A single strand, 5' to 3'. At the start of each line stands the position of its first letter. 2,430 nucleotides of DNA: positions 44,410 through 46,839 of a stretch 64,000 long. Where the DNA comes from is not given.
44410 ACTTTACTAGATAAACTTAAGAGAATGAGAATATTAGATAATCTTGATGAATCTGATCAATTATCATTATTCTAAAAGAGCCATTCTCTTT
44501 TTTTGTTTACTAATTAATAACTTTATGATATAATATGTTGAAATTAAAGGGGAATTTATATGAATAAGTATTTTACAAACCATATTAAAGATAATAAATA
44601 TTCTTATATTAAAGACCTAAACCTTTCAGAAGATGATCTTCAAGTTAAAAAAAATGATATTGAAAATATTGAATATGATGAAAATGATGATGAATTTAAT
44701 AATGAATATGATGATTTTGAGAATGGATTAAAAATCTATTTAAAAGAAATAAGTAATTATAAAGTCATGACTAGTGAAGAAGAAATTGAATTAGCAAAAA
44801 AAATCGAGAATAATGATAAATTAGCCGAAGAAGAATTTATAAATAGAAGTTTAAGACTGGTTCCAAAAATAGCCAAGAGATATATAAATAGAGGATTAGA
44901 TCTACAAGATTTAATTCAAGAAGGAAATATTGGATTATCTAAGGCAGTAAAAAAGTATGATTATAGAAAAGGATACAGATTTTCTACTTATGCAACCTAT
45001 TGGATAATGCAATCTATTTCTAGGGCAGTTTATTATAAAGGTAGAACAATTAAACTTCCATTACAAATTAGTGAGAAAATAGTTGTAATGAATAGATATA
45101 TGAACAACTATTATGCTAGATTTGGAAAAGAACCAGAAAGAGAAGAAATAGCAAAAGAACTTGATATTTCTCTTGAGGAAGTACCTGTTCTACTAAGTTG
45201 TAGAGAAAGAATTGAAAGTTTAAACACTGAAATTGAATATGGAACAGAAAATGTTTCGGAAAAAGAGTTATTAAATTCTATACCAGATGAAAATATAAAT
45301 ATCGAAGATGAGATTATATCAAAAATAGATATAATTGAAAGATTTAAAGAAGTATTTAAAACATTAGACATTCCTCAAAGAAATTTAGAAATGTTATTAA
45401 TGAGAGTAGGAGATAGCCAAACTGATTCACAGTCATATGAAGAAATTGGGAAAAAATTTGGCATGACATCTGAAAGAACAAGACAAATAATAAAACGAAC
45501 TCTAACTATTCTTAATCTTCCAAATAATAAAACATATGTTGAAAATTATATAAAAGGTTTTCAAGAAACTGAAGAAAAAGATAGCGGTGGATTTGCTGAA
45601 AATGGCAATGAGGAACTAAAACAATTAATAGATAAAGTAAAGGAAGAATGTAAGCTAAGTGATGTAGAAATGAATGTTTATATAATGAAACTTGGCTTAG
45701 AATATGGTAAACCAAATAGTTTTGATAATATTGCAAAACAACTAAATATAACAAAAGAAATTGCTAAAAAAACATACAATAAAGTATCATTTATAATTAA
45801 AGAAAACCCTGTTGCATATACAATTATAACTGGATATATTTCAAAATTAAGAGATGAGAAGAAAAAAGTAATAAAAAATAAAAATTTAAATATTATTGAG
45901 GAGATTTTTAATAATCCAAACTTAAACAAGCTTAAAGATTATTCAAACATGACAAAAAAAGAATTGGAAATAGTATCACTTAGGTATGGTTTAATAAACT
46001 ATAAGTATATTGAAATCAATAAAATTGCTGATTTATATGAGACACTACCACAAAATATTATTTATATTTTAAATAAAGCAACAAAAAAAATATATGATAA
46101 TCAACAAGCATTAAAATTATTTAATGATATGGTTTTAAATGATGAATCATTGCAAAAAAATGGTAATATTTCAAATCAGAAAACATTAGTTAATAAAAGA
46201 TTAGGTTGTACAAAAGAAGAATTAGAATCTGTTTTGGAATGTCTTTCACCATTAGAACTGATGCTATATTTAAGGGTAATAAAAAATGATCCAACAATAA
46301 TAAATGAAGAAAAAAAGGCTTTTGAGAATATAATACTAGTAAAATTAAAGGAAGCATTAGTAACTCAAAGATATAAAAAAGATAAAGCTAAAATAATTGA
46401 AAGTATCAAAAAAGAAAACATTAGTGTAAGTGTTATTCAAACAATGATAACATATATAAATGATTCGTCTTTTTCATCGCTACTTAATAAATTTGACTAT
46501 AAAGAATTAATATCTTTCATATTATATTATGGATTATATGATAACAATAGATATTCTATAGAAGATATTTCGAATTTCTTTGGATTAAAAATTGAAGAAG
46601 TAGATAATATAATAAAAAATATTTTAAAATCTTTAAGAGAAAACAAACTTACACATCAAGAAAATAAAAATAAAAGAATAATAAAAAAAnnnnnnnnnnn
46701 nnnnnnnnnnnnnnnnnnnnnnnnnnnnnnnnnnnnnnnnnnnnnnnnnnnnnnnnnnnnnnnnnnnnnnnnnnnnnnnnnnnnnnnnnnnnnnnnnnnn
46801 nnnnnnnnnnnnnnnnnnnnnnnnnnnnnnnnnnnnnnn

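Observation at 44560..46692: RpoD-like sigma factor carrying an array of extra sigma-4-like HTH modules, encoded just upstream of dnaG-rpoD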

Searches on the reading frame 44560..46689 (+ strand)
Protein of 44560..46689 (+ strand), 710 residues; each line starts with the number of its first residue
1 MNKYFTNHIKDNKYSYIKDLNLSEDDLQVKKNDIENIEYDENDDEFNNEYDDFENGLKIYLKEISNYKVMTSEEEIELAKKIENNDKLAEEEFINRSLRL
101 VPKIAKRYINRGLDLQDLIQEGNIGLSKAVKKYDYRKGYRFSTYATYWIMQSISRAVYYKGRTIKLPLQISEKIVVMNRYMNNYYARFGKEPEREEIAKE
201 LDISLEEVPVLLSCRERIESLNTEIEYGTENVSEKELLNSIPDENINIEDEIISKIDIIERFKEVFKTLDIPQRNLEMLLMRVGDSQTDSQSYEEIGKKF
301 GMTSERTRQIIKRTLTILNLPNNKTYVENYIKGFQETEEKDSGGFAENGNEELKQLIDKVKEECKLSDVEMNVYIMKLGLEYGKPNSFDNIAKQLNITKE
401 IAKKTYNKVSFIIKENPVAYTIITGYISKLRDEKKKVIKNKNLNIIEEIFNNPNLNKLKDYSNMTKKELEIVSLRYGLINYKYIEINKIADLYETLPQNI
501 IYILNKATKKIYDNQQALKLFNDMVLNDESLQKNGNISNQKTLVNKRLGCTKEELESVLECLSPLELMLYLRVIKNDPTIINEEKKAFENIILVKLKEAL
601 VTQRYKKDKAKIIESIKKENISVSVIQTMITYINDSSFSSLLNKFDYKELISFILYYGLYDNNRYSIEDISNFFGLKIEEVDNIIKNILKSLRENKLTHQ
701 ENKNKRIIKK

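Call 3: search_protein_families(library=pfam, proteins=[window:44560-46689:+], max_evalue=10)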
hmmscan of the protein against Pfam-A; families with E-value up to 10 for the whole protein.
window:44560-46689:+ (710 aa): 7 families
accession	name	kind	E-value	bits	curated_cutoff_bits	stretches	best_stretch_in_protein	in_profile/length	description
PF04542.20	Sigma70_r2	-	9.3e-17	61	24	1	94-157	2-65/71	Sigma-70 region 2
PF04545.22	Sigma70_r4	-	3.7e-15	55.6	24.1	3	277-316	11-46/50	Sigma-70, region 4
PF00140.25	Sigma70_r1_2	-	4.7e-10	39.7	22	1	57-87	3-33/34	Sigma-70 factor, region 1.2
PF04539.22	Sigma70_r3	-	6.7e-10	39.4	25.3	1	172-226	1-55/78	Sigma-70 region 3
PF24655.1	DUF7645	-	0.00055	20.3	27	2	193-213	30-50/62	Domain of unknown function (DUF7645)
PF14851.11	FAM176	-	0.011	16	31.5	1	24-98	67-139/152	FAM176 family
PF10985.13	DUF2805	-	0.11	13.3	22.5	0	288-316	9-37/71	Protein of unknown function (DUF2805)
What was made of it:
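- On Sigma-70 family: Pfam: r1_2 39.7 bits (cut-off 22), r2 61.0 (24), r3 39.4 (25.3), r4 55.6 (24.1) (call 3).
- On ECF (group 4) sigma with C-terminal extension: The window protein has regions 1.2 and 3 (call 3).
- Checked: Pfam above gathering score: Sigma70_r1_2 at 57-87, r2 at 94-157, r3 at 172-226, r4 at 277-316 (call 3).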

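Call 4: search_protein_families(library=ncbifam, proteins=[window:44560-46689:+], max_evalue=1)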
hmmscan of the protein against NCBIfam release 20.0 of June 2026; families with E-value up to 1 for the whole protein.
window:44560-46689:+ (710 aa): 51 families (the best 25 are shown)
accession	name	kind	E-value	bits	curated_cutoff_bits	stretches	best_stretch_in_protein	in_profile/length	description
NF006666.0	PRK09210.1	equivalog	1.6e-69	235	572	2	7-331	53-369/370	RNA polymerase sigma factor RpoD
TIGR02393.1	RpoD_Cterm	equivalog_domain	2.3e-69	233.6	354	4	89-331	1-237/238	RNA polymerase sigma factor RpoD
TIGR02394.1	rpoS_proteo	equivalog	6.9e-67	225.9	378.7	1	54-318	12-270/285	RNA polymerase sigma factor RpoS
TIGR02997.1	Sig70-cyanoRpoD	subfamily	3.2e-65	220.3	384.5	4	87-318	73-297/298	RNA polymerase sigma factor, RpoD/SigA family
NF004207.0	PRK05657.1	equivalog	7.8e-65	219.4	394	1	25-318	26-313/329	RNA polymerase sigma factor RpoS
NF004208.0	PRK05658.1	equivalog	1.2e-60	206.3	555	2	86-331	390-629/631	RNA polymerase sigma factor RpoD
NF005920.0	PRK07921.1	subfamily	1.7e-60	204.7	464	4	87-330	89-326/328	RNA polymerase sigma factor SigB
NF041931.2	MzaA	equivalog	1.1e-58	199.7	800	1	88-339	475-724/726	MZA anti-phage system associated sigma-70 family RNA polymerase sigma factor MzaA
NF005643.0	PRK07406.1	equivalog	1.2e-56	192.5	500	2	86-332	158-397/397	RNA polymerase sigma factor RpoD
NF004561.0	PRK05901.1-3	equivalog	9.8e-55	186.6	582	3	87-330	298-535/537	RNA polymerase sigma factor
NF005785.0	PRK07598.1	equivalog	2.3e-54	184.8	554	4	81-332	168-412/415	RNA polymerase sigma factor SigC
NF004562.0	PRK05901.1-4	equivalog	1.1e-49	169.4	779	3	89-331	317-553/571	RNA polymerase sigma factor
NF004560.0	PRK05901.1-1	equivalog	2.3e-48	165.6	711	1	89-330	279-514/516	RNA polymerase sigma factor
NF005642.0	PRK07405.1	subfamily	1.4e-46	159.2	524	2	87-331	81-316/318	RNA polymerase sigma factor SigD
NF004566.0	PRK05901.2-4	equivalog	1.2e-44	153.2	531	1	51-331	151-443/448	RNA polymerase sigma factor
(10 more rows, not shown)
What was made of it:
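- On MzaA (MZA defence sigma): 199.7 bits against a cut-off of 800 (call 4).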

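Call 9: find_encoding_contigs(protein=window:44560-46689:+, flank=6000)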
Protein window:44560-46689:+ (710 aa): 3 contigs read that carry it; 2 places shown.
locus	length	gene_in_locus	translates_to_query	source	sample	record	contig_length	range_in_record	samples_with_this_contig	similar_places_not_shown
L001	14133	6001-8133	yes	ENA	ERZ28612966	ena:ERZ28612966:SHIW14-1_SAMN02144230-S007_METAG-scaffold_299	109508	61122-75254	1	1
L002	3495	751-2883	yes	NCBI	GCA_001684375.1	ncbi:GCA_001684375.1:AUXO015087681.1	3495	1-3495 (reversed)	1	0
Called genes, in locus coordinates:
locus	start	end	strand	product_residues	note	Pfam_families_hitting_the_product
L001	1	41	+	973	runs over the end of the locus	PF02811:PHP, PF07733:DNA_pol3_alpha, PF17657:DNA_pol3_finger, PF14579:HHH_6, PF01336:tRNA_anti-codon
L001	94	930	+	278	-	-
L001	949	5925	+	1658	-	PF02811:PHP, PF00929:RNase_T, PF07733:DNA_pol3_alpha, PF17657:DNA_pol3_finger, PF12836:HHH_3 (weak), PF14579:HHH_6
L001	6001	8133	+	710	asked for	PF00140:Sigma70_r1_2, PF04542:Sigma70_r2, PF04539:Sigma70_r3 (weak), PF04545:Sigma70_r4 (faint)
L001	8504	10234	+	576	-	PF01807:Zn_ribbon_DnaG, PF08275:DNAG_N, PF01751:Toprim, PF13155:Toprim_2, PF13362:Toprim_3 (weak), PF13662:Toprim_4, PF10410:DnaB_bind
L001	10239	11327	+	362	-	PF03979:Sigma70_r1_1, PF00140:Sigma70_r1_2, PF04542:Sigma70_r2, PF04539:Sigma70_r3, PF04545:Sigma70_r4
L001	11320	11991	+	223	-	PF12847:Methyltransf_18, PF05175:MTS (weak), PF04816:TrmK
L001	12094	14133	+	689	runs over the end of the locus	PF07963:N_methyl (weak), PF03382:DUF285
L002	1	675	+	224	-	?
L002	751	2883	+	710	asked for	PF00140:Sigma70_r1_2, PF04542:Sigma70_r2, PF04539:Sigma70_r3 (weak), PF04545:Sigma70_r4 (faint)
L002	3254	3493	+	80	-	?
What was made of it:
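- Checked: The identical 710-aa ORF is present in two independent assemblies (call 9).
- The identical ORF occurs in two assemblies (call 9). The identical intact ORF is found in two independent assemblies (call 9).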

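Call 40: search_protein_families(library=phrogs, proteins=[window:44560-46689:+], max_evalue=0.01)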
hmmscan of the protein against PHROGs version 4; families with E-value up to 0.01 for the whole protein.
window:44560-46689:+ (710 aa): 2 families
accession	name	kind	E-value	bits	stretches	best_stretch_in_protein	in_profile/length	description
phrog_351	-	transcription regulation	7.9e-58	197.8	1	29-357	441-759/928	RNA polymerase sigma factor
phrog_21612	-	transcription regulation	4.1e-13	49.7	1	90-333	15-225/600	RNA polymerase sigma factor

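Call 42: predict_structure(alignment_id=A1)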
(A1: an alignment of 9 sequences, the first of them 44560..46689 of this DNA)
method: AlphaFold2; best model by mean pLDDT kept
length: 710 residues; sequences in the alignment: 9
mean_pLDDT: 68.5   pTM: 0.28
mean pLDDT of the five models: 68.5, 67.9, 65.6, 64.2, 62.8
residues with pLDDT >= 90: 41; 70-90: 381; 50-70: 135; < 50: 153
segments of 3 or more residues with pLDDT < 50: 1-53, 162-165, 217-258, 332-348, 529-539, 609-620, 697-710
pLDDT, mean of each block of 10 residues (from residue 1): 32 28 32 31 32 61 82 88 90 91 80 78 93 85 88 78 53 77 76 87 85 57 34 36 34 43 66 81 67 85 83 74 59 41 39 78 86 84 75 84 89 85 77 64 74 86 87 82 75 80 85 81 64 44 64 76 73 67 74 80 61 40 56 62 71 76 73 79 83 58 39
secondary structure, 60 per line:
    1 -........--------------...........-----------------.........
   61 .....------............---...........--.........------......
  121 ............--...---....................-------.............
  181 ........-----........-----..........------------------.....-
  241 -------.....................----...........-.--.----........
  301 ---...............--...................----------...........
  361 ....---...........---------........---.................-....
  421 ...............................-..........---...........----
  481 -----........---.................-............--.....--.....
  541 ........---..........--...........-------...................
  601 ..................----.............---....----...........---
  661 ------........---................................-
elements in order (helices of 4 or more, strands of 3 or more residues): H2-9 H24-34 H52-65 H72-83 H87-97 H100-108 H115-132 H141-160 H168-188 H194-201 H207-216 H235-239 H248-268 H273-283 H293-300 H304-318 H321-339 H350-364 H368-378 H388-395 H399-415 H417-451 H453-462 H466-476 H486-493 H497-513 H515-526 H529-533 H536-548 H552-561 H564-574 H582-618 H623-635 H639-642 H647-657 H667-674 H678-709

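Call 72: list_cluster_members(proteins=[window:44560-46689:+, P0002, P0004, P0012, P0019, P0007, P0015])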
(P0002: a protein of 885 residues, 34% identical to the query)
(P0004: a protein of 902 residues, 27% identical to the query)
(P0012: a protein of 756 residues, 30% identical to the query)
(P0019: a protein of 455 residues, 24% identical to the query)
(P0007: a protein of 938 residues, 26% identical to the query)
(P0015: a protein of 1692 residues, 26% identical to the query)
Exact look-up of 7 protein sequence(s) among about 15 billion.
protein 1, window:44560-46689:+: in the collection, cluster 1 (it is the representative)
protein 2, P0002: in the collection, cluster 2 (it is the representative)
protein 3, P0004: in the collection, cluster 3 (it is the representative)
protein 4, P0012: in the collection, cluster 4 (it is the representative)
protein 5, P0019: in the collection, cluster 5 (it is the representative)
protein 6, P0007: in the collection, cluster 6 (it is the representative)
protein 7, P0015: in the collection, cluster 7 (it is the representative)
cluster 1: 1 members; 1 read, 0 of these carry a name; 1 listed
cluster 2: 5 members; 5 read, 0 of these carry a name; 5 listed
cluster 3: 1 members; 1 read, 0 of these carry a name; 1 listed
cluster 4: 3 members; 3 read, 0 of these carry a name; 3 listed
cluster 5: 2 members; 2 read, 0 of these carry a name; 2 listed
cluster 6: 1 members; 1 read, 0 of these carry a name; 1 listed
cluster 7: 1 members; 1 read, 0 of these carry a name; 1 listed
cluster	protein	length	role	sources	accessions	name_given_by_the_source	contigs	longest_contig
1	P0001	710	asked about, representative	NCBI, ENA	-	-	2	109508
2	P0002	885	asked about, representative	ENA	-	-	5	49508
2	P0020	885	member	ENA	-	-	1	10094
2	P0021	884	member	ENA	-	-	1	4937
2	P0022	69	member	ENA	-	-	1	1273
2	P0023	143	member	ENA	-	-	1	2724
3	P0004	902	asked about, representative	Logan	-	-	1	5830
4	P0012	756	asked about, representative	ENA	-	-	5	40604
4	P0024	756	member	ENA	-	-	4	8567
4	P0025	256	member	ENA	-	-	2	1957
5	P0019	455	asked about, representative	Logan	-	-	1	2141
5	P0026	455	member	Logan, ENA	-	-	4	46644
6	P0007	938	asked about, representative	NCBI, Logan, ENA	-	-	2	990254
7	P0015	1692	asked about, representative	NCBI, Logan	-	-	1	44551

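Call 91: search_protein_families(library=padloc, proteins=[window:44560-46689:+], max_evalue=0.01)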
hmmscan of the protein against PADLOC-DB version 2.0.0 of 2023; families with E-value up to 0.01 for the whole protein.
window:44560-46689:+ (710 aa): 2 families
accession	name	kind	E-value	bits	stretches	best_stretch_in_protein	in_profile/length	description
PDLC02203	MzaA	-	5e-35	118.9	1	87-319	428-656/683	-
PDLC01613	Csm3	-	0.004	16.1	0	206-206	163-163/177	"CAS-III-A,CAS-III-D; effector_G7"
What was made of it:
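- Closest known: MzaA, the long sigma-70 of the MZA anti-phage system. Same: It is among the better profile hits (calls 4, 91).
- Tried and rejected: Defence system: PADLOC matches MzaA through the core only (call 91).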
